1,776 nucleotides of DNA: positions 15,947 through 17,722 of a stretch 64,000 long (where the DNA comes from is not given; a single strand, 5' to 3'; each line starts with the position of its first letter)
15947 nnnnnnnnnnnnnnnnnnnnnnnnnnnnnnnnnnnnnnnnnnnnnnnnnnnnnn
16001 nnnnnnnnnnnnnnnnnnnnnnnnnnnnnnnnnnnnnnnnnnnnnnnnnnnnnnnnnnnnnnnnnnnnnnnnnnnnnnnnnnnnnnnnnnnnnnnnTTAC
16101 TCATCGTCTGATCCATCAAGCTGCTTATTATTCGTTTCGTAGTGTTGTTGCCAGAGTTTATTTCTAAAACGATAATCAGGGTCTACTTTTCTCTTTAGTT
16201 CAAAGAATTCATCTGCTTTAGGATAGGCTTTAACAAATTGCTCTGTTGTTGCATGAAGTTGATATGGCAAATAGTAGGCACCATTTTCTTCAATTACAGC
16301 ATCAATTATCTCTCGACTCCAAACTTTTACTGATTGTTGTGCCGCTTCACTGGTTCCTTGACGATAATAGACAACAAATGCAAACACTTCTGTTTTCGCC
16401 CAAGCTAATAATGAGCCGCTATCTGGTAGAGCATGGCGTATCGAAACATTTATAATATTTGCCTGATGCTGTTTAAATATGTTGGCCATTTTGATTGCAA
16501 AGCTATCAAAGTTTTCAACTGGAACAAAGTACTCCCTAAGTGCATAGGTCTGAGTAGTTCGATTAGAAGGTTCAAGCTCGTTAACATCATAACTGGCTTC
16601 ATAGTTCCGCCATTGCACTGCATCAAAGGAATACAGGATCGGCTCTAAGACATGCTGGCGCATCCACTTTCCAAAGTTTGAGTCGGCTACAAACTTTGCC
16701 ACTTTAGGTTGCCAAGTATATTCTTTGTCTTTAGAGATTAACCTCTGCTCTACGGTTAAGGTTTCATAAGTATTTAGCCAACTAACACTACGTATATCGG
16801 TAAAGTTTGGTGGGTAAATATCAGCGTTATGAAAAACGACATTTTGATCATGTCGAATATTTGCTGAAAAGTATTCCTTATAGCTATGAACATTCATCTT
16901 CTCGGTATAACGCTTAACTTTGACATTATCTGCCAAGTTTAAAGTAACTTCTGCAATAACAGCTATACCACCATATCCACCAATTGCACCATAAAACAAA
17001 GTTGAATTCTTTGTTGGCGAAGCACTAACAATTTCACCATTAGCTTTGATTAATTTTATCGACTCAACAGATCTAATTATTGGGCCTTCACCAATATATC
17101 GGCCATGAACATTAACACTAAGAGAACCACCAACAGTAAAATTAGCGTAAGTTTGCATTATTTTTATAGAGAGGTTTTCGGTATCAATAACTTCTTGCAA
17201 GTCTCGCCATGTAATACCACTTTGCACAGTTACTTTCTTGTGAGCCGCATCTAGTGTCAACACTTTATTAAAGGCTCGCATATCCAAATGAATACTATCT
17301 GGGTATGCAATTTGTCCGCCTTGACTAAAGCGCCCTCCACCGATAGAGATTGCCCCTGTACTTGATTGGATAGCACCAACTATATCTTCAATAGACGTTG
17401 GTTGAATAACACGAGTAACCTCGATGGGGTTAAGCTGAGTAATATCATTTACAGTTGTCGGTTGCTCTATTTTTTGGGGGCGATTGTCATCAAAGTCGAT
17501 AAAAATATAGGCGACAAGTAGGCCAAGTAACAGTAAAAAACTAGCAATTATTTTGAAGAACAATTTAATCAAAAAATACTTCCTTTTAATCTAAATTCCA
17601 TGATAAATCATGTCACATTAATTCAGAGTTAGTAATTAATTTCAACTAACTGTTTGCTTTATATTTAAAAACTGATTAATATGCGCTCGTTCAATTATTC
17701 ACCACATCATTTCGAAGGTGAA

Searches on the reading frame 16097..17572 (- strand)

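Call 76: search_protein_families(library=ncbifam, proteins=[window:16097-17572:-], max_evalue=1e-10)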
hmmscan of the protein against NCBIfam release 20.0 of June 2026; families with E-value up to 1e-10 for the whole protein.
window:16097-17572:- (491 aa): 5 families
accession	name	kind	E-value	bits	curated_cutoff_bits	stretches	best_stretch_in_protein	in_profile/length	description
NF053785.1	DcplphribOxDprE1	equivalog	2.3e-24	86.4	500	1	52-215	15-184/449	decaprenylphosphoryl-beta-D-ribose oxidase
TIGR01679.1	bact_FAD_ox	subfamily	8.7e-19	67.7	292.25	1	55-472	15-412/419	FAD-linked oxidoreductase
TIGR01678.1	FAD_lactone_ox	subfamily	2e-18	66.5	396.8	1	54-297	17-251/438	sugar 1,4-lactone oxidase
TIGR01676.1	GLDHase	equivalog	2.5e-15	56.3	458.25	1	56-234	66-246/541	L-galactonolactone dehydrogenase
TIGR01677.1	pln_FAD_oxido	subfamily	3.9e-11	42.2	383.1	0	93-249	83-244/560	FAD-dependent oxidoreductase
